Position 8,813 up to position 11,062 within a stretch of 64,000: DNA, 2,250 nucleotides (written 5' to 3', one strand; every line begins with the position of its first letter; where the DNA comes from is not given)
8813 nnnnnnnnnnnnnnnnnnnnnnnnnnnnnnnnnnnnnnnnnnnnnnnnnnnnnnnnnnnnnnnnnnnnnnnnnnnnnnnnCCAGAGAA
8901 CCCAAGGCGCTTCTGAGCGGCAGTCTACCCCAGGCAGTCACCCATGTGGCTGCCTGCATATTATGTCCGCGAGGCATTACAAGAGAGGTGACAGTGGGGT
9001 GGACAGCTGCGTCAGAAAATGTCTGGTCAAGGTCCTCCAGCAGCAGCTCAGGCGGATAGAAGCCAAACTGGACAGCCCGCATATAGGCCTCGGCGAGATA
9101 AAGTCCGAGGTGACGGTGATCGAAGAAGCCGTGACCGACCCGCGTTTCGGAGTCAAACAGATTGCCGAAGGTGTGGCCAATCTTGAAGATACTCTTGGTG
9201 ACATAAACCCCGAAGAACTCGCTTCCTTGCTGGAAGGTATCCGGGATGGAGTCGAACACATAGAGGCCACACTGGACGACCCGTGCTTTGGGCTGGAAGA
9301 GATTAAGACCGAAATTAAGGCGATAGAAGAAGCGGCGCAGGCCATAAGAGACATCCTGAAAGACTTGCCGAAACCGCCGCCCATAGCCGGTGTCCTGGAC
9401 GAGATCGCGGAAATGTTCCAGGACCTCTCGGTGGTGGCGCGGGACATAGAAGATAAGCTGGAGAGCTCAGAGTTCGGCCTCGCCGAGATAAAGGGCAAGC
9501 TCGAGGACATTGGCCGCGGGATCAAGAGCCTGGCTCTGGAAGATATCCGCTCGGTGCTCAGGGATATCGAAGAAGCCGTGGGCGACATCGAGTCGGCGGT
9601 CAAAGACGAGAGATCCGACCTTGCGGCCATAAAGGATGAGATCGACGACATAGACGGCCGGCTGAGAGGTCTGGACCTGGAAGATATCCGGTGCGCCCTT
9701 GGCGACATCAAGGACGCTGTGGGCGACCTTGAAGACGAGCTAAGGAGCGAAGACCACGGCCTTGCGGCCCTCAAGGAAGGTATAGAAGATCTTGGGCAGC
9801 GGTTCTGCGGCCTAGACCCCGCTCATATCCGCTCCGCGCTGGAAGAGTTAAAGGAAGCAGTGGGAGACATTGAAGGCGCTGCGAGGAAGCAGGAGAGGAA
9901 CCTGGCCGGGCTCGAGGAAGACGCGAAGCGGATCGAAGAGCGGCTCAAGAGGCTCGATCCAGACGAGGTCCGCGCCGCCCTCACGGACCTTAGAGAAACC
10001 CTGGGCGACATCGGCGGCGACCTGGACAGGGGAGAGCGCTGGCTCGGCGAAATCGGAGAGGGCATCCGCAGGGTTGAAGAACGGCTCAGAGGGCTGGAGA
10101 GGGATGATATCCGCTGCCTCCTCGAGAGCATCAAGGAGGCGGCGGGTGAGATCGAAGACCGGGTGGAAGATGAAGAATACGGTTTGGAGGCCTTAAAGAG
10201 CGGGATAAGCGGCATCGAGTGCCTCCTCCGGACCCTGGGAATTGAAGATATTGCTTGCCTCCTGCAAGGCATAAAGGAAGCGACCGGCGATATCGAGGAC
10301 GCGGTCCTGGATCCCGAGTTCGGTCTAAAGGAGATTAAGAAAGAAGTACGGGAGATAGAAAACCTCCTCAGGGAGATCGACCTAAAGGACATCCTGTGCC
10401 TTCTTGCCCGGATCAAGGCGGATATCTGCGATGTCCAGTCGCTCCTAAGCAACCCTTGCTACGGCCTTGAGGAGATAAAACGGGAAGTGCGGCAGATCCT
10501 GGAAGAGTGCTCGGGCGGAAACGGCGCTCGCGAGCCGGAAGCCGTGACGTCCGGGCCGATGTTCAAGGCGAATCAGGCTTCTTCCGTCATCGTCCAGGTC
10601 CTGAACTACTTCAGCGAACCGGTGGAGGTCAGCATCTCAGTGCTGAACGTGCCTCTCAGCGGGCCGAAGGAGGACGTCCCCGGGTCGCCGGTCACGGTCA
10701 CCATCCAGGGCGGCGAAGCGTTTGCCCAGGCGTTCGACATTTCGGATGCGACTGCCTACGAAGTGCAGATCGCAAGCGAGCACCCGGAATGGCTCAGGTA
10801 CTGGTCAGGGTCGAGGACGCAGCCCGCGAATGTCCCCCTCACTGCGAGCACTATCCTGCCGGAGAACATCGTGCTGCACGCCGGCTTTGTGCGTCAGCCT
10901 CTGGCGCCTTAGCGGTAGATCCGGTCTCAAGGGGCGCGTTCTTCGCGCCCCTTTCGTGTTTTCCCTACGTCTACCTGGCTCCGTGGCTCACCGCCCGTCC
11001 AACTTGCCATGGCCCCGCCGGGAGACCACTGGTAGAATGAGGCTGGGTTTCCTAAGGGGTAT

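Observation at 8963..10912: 649-aa protein built from ~10 tandem 47-aa (141-bp) amphipathic repeats with a distinct beta-rich C-terminal domain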

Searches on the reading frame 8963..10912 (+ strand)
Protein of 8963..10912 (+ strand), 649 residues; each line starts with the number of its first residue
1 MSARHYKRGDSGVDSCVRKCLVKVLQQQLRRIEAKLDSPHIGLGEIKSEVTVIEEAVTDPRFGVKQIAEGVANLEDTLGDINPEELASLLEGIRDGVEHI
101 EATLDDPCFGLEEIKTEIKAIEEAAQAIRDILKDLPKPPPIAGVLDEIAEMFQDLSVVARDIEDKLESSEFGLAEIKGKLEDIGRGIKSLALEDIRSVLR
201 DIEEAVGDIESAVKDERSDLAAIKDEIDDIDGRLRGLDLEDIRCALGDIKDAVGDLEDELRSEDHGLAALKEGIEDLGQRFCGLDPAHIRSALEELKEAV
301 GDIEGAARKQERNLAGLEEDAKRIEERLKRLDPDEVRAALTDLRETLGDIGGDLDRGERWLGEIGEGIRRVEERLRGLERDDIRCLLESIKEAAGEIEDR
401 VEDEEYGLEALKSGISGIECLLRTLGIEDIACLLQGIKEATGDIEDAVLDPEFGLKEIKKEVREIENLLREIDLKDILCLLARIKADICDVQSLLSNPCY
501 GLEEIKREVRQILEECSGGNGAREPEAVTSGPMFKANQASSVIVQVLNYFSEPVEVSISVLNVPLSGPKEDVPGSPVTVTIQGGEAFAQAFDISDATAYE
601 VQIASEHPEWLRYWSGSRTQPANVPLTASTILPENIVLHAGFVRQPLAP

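Call 5: search_protein_families(library=pfam, proteins=[window:8963-10912:+], max_evalue=10)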
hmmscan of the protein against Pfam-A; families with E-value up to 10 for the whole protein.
window:8963-10912:+ (649 aa): 45 families (the best 25 are shown)
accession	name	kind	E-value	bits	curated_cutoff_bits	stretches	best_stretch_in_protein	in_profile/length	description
PF07889.17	DUF1664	-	5.5e-12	46.2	34.6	3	24-82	63-121/124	Protein of unknown function (DUF1664)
PF05377.16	FlaC_arch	-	3.4e-09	37.4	27.8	2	201-235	4-38/55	Flagella accessory protein C (FlaC)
PF04513.17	Baculo_PEP_C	-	3.1e-08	34.2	38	2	142-221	33-109/140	Baculovirus polyhedron envelope protein, PEP, C terminus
PF06009.19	Laminin_II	-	9.3e-08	32.6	33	3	288-337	35-84/138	Laminin Domain II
PF20117.4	DUF6507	-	1.7e-07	32.2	25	1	284-345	6-64/120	Family of unknown function (DUF6507)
PF06160.17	EzrA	-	1.9e-06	26.9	39.6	3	111-237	196-318/557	Septation ring formation regulator, EzrA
PF05531.17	NPV_P10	-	1e-05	26.4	29.8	0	209-256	9-61/75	Nucleopolyhedrovirus P10 protein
PF04108.17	ATG17_like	-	1.3e-05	25.3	43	2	82-263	110-280/355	Autophagy protein ATG17-like domain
PF06103.16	DUF948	-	0.00041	20.9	37.2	0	65-131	22-87/89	Bacterial protein of unknown function (DUF948)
PF11328.14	DUF3130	-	0.00077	20.1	25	1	190-223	40-73/89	Protein of unknown function (DUF3130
PF04871.18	Uso1_p115_C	-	0.0042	17.8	28.4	2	290-368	21-104/121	Uso1 / p115 like vesicle tethering protein, C terminal region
PF14966.11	DNA_repr_REX1B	-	0.0076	17.2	24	0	141-169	36-64/94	DNA repair REX1-B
PF18052.6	Rx_N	-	0.0093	16.5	27.7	3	190-259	4-71/93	Rx N-terminal domain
PF03961.19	FapA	-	0.013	15.5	31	1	111-183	158-229/272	Flagellar Assembly Protein A beta solenoid domain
PF12795.12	MscS_porin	-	0.014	15.4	34.4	1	291-376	37-123/238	Mechanosensitive ion channel porin domain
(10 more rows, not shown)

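Call 6: search_protein_families(library=ncbifam, proteins=[window:8963-10912:+], max_evalue=10)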
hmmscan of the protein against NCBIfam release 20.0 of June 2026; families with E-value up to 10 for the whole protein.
window:8963-10912:+ (649 aa): 34 families (the best 25 are shown)
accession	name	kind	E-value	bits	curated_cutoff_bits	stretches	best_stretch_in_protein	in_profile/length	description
NF003034.1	PRK03918.1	equivalog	4.9e-15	54.6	700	2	28-279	187-426/878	DNA double-strand break repair ATPase Rad50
TIGR02169.1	SMC_prok_A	equivalog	2e-13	49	729.4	2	26-261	737-969/1165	chromosome segregation protein SMC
NF045487.1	ASRP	equivalog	1.5e-12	47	300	3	147-280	314-444/593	archaea-specific SMC-related protein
TIGR02168.1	SMC_prok_B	equivalog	3.7e-08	31.6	567.35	2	174-419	689-937/1181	chromosome segregation protein SMC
NF002572.0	PRK02224.1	equivalog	3.8e-07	28.8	1087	2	38-263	203-424/888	DNA double-strand break repair ATPase Rad50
NF047515.1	SpiroCoCo_C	equivalog_domain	2.1e-06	27.1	125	3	43-230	61-247/313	SpiroCoCo family coiled-coil protein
TIGR04527.1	mycoplas_twoTM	subfamily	1e-05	25.4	125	1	119-214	47-131/248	MG_279/MG_280 family protein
NF033885.1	conj_TraP_IncI1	equivalog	1.8e-05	24.6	135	3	306-382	69-144/217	conjugal transfer protein TraP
NF003413.0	PRK04778.1-7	equivalog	2.2e-05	23.1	556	2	239-331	205-292/564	septation ring formation regulator EzrA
TIGR00996.1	Mtu_fam_mce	paralog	0.00043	19.5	140.5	1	121-234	132-236/291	MCE family protein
TIGR04523.1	Mplasa_alph_rch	subfamily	0.00066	17.7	270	1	163-281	280-400/745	helix-rich protein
TIGR03930.1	WXG100_ESAT6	subfamily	0.00092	19.4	44.85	0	292-373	5-86/90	WXG100 family type VII secretion target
NF033441.0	BREX_BrxC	hypoth_equivalog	0.0015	16.9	400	2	287-474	893-1088/1173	BREX system P-loop protein BrxC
NF047516.1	LA_3659_fam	equivalog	0.0018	17.9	36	1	249-398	49-195/221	LA_3659 family protein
NF047514.1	SpiroCoCo_N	equivalog_domain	0.0018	17.9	75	1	249-398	49-195/221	SpiroCoCo family coiled-coil protein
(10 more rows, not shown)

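Call 7: search_solved_structures(query=window:8963-10909:+, max_evalue=10)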
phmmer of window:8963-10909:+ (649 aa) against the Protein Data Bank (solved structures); distinct sequences matched with E-value up to 10: 11.
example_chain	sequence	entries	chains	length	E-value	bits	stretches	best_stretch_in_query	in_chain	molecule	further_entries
7zr2_A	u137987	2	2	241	0.014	17.4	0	184-261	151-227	Spike protein S2',Chimeric protein mimic of SARS-CoV-2 Spike HR1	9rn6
8a3k_UNK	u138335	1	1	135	0.082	14.9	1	39-157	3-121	sc-apCC-4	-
8qae_A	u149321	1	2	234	0.21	13.6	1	56-180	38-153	sc-apCC-6-SLLA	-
3a6m_A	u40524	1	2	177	0.22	13.6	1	292-373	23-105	Protein grpE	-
9l9p_S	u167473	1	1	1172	0.34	12.9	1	291-368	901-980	Putative tail fiber protein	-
5j0k_A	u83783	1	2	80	0.51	12.3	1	255-411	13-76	designed protein 2L4HC2_23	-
6wlw_V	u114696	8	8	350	0.73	11.8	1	147-266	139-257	Renin receptor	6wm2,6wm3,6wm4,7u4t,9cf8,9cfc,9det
6xbw_r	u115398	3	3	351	0.82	11.6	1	147-262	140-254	Renin receptor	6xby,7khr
2yjh_A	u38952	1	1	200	0.87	11.6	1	137-206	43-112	THIOL PEROXIDASE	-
9bry_p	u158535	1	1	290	1.9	10.4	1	147-266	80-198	Renin receptor cytoplasmic fragment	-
8qad_A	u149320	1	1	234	3.7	9.5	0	84-176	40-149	sc-apCC-6-LLIA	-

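Call 8: find_homologous_proteins(query=window:8963-10909:+, max_evalue=0.001)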
Query window:8963-10909:+ (649 aa): 4 proteins with E <= 0.001 among 8000 candidates.
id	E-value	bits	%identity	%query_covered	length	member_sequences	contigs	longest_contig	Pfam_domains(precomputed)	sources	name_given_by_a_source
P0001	3.0e-67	246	31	69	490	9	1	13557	PF06009.20,PF05377.18,PF04513.18,PF07889.18,PF05531.18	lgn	-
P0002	1.3e-56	211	29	70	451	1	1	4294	PF06009.20,PF05377.18,PF04513.18,PF07889.18,PF05531.18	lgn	-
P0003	2.8e-44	170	30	70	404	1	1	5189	PF05377.18,PF04513.18,PF23991.2,PF07889.18,PF05531.18,PF28019.1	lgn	-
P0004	6.3e-9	53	31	27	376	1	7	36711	-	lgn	-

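Call 12: find_encoding_contigs(protein=window:8963-10909:+, flank=10000, max_places=6)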
Protein window:8963-10909:+ (649 aa): no gene with exactly this product is on record in the collection.

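Call 13: find_encoding_contigs(protein=P0001, flank=10000, max_places=4)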
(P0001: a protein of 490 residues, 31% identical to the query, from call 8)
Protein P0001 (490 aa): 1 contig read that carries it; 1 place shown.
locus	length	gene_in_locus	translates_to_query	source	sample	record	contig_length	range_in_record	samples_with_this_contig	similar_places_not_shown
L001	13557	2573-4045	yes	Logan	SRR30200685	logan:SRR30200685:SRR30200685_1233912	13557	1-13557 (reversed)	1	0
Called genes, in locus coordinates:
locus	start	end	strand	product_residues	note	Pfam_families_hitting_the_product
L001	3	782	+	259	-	?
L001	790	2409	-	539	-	PF07969:Amidohydro_3, PF01979:Amidohydro_1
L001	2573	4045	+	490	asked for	PF04513:Baculo_PEP_C (faint), PF05377:FlaC_arch (faint), PF05531:NPV_P10 (faint), PF06009: (faint), PF07889:DUF1664 (faint)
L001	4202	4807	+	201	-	PF04542:Sigma70_r2, PF08281:Sigma70_r4_2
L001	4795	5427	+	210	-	-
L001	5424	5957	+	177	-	PF04024:PspC, PF18917:LiaI-LiaF-like_TM1 (faint)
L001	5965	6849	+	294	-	PF18917:LiaI-LiaF-like_TM1, PF22570:LiaF-TM, PF09922:LiaF-like_C (faint)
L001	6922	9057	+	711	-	PF09989:DUF2229, PF06050:HGD-D (faint)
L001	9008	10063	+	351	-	PF01869:BcrAD_BadFG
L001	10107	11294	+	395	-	PF00149:Metallophos, PF12850:Metallophos_2 (weak)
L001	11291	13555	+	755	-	?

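Call 14: find_encoding_contigs(protein=P0004, flank=10000, max_places=4)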
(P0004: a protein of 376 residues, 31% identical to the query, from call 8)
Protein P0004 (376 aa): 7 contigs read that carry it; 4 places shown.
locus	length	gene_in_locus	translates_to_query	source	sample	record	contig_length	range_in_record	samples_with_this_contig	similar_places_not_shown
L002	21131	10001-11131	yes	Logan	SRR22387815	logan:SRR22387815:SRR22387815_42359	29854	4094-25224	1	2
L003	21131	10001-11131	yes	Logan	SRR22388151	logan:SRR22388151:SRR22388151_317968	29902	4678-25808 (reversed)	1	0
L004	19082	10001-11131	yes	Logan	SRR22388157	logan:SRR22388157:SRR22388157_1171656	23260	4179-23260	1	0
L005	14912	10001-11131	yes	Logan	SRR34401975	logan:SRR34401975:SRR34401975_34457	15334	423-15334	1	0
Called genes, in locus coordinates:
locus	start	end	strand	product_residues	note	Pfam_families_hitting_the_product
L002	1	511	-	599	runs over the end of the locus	PF00092:VWA, PF13519:VWA_2 (weak)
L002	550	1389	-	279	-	PF20030:bpMoxR (weak), PF00004:AAA, PF07724:AAA_2 (faint), PF07726:AAA_3, PF07728:AAA_5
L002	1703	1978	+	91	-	-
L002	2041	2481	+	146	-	-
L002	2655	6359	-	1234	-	PF00580:UvrD-helicase, PF01443:Viral_helicase1 (faint), PF13245:AAA_19, PF13361:UvrD_C, PF13538:UvrD_C_2 (faint), PF12705:PDDEXK_1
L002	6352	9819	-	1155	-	PF21445:ADDB_N, PF13361:UvrD_C, PF27467:AddB_5th, PF12705:PDDEXK_1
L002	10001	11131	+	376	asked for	-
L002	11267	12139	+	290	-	-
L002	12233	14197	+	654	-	PF00535:Glycos_transf_2, PF13431:TPR_17 (faint), PF12895:ANAPC3 (faint), PF14559:TPR_19 (faint), PF00515:TPR_1 (faint), PF07719:TPR_2 (faint), PF13181:TPR_8 (faint), PF13424:TPR_12 (faint), +2 more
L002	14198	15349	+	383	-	PF00535:Glycos_transf_2, PF13371:TPR_9 (faint), PF13424:TPR_12 (faint), PF13431:TPR_17 (faint), PF00515:TPR_1 (faint), PF07719:TPR_2 (faint), PF13181:TPR_8 (faint)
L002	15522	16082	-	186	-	-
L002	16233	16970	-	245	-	-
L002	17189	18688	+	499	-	PF14821:Thr_synth_N, PF00291:PALP, PF24857:THR4_C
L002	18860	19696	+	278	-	PF00497:SBP_bac_3, PF10613:Lig_chan-Glu_bd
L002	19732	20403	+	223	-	PF00528:BPD_transp_1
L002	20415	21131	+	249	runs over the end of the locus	PF09818:ABC_ATPase (faint), PF02463:SMC_N (faint), PF00005:ABC_tran, PF13304:AAA_21 (weak)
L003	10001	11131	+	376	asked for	-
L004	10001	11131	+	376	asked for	-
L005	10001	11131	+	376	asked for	-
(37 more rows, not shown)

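Call 18: search_protein_families(library=pfam, proteins=[P0001, P0003, P0004, L002:11267-12139:+], max_evalue=0.01)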
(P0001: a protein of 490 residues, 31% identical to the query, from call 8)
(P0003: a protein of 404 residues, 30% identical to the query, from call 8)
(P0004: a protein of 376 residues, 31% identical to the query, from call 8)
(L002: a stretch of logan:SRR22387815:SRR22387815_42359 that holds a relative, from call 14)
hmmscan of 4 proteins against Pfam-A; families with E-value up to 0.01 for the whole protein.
P0001 (490 aa): 12 families
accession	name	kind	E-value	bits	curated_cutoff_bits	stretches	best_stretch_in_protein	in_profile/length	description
PF05531.17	NPV_P10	-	2.5e-12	47.6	29.8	0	1-70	1-61/75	Nucleopolyhedrovirus P10 protein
PF07889.17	DUF1664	-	2.6e-10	40.8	34.6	0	49-99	64-114/124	Protein of unknown function (DUF1664)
PF04513.17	Baculo_PEP_C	-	4.5e-10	40.2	38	0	98-203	16-119/140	Baculovirus polyhedron envelope protein, PEP, C terminus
PF05377.16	FlaC_arch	-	4.9e-09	36.9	27.8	0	8-44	4-40/55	Flagella accessory protein C (FlaC)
PF06009.19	Laminin_II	-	7.5e-07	29.7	33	0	5-93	11-97/138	Laminin Domain II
PF23991.1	DUF7310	-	0.00052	20.9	40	0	132-187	2-56/83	Coiled-coil region of unknown function (DUF7310)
PF07554.19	FIVAR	-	0.0015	19.6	29.2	0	56-98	28-70/71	FIVAR domain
PF19220.6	Rod_CreS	-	0.0017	17.9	100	0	108-191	2-85/359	Crescentin, rod domain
PF10458.14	Val_tRNA-synt_C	-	0.0024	18.5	25.9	0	327-346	13-32/66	Valyl tRNA synthetase tRNA binding arm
PF09763.15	Sec3_CC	-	0.0062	16.8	27.1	0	51-94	28-71/133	Exocyst complex component Sec3, coiled-coil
PF13166.12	AAA_13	-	0.0071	15.5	36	0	11-162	328-472/713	AAA domain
PF06103.16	DUF948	-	0.0079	16.8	37.2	0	48-93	30-72/89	Bacterial protein of unknown function (DUF948)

P0003 (404 aa): 13 families
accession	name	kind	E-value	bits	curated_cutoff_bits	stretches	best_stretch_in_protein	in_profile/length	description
PF05531.17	NPV_P10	-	2.8e-13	50.6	29.8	2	170-232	6-66/75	Nucleopolyhedrovirus P10 protein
PF05377.16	FlaC_arch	-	2.5e-09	37.8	27.8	0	61-95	3-37/55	Flagella accessory protein C (FlaC)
PF07889.17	DUF1664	-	2.8e-08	34.3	34.6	0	111-190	40-123/124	Protein of unknown function (DUF1664)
PF23991.1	DUF7310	-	1.1e-06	29.4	40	0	110-165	8-62/83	Coiled-coil region of unknown function (DUF7310)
PF04513.17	Baculo_PEP_C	-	1.5e-05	25.5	38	0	6-115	22-135/140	Baculovirus polyhedron envelope protein, PEP, C terminus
PF06160.17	EzrA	-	1.9e-05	23.6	39.6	1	107-231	353-481/557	Septation ring formation regulator, EzrA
PF13166.12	AAA_13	-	2.7e-05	23.5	36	1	12-161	322-471/713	AAA domain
PF14409.11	Herpeto_peptide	-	0.00021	21.6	22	0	252-282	9-39/49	Ribosomally synthesized peptide in Herpetosiphon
PF06009.19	Laminin_II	-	0.00068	20.1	33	0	8-92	14-96/138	Laminin Domain II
PF12795.12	MscS_porin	-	0.00082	19.5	34.4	0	117-210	69-172/238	Mechanosensitive ion channel porin domain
PF10498.14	IFT57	-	0.00086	18.8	40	1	7-95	232-319/360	Intra-flagellar transport protein 57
PF00015.26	MCPsignal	-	0.0009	19.6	34.6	0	110-185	91-166/172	Methyl-accepting chemotaxis protein (MCP) signalling domain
PF10458.14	Val_tRNA-synt_C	-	0.0015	19.2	25.9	0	56-95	9-48/66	Valyl tRNA synthetase tRNA binding arm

P0004 (376 aa): 0 families

L002:11267-12139:+ (290 aa): 1 family
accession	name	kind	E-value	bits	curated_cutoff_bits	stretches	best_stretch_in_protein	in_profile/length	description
PF14409.11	Herpeto_peptide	-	0.00081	19.7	22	0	125-143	11-29/49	Ribosomally synthesized peptide in Herpetosiphon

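Call 21: find_related_loci(query=A1, collection=genome_contigs, flank=10000)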
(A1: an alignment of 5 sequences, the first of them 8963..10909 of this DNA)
Query A1 (649 aa) in genome_contigs; peptide patterns used: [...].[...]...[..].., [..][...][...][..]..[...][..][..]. (x = any residue, [..] = any of these).
194 stretches matched a pattern; 45 encode a relative of the query (tblastn E <= 1e-3); 44 distinct loci.
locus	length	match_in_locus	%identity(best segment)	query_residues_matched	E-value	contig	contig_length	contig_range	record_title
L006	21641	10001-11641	51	6-649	6e-129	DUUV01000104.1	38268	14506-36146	MAG TPA_asm: Candidatus Fermentithermobacillaceae bacterium isolate AS08sgBPME_276 287791_AS08, whole genome shotgun seq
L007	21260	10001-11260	50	13-649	7e-94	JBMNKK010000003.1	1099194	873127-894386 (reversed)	MAG: Bacillota bacterium isolate SBF912LR0HQ0201 contig_47330, whole genome shotgun sequence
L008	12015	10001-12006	32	20-522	2e-51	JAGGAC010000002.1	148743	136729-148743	MAG: Bacillota bacterium isolate CTSoil_080 scaffold_64, whole genome shotgun sequence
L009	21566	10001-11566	31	20-642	5e-45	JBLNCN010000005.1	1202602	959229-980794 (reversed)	MAG: Bacillota bacterium isolate MAG124 PRJNA950955_bin31_renamed_4, whole genome shotgun sequence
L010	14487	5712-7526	26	22-567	3e-44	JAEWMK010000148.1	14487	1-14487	MAG: Bacillota bacterium isolate OH_PDB_133 k127_391793, whole genome shotgun sequence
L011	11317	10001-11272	31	22-512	8e-44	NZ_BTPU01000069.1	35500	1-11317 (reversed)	Vallitalea maricola strain AN17-2 sequence069, whole genome shotgun sequence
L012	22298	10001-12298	29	29-623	3e-42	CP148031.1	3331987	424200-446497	MAG: Candidatus Dehalobacter alkaniphilus isolate DAD chromosome, complete genome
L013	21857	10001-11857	28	32-623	4e-42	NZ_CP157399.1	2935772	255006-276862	MAG: Dehalobacter sp. 4CP chromosome, complete genome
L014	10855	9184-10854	30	22-524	5e-38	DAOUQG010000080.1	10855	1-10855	MAG TPA_asm: Thermohalobacteraceae bacterium isolate CSMAG_120 CSMAG_120_k141_3112468_length_10855_cov_12.0000, whole ge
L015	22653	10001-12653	28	1-548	3e-37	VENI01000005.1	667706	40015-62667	MAG: Bacillota bacterium isolate MES5 c_000000000004, whole genome shotgun sequence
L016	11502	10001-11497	27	18-531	1e-34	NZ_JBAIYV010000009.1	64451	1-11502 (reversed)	Desulfotomaculum sp. 1211_IL3151 NODE_23_length_64451_cov_18.633325, whole genome shotgun sequence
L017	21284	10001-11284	29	25-521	1e-31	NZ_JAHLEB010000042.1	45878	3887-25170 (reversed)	Clostridium lacusfryxellense strain DSM 14205 contig00042, whole genome shotgun sequence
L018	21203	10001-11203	29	8-645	7e-32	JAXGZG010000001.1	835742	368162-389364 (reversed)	MAG: Bacillota bacterium isolate AnMBR.bin531 bin531_1, whole genome shotgun sequence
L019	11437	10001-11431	30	17-518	1e-26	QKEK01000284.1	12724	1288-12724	MAG: Clostridia bacterium isolate SZUA-474 scaffold_110578, whole genome shotgun sequence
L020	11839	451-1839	29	10-623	8e-26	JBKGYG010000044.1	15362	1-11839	MAG: Eubacteriales bacterium isolate C1M08_25 NODE_2280_length_15362_cov_8.374861, whole genome shotgun sequence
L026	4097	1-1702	29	25-601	6e-27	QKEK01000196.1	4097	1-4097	MAG: Clostridia bacterium isolate SZUA-474 scaffold_122127, whole genome shotgun sequence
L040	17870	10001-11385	28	22-566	1e-12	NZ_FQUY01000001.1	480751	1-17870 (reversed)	Desulforamulus putei DSM 12395, whole genome shotgun sequence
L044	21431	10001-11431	19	109-635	9e-8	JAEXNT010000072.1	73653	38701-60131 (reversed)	MAG: Bacillota bacterium isolate OH_HBrB_109 k127_2410339, whole genome shotgun sequence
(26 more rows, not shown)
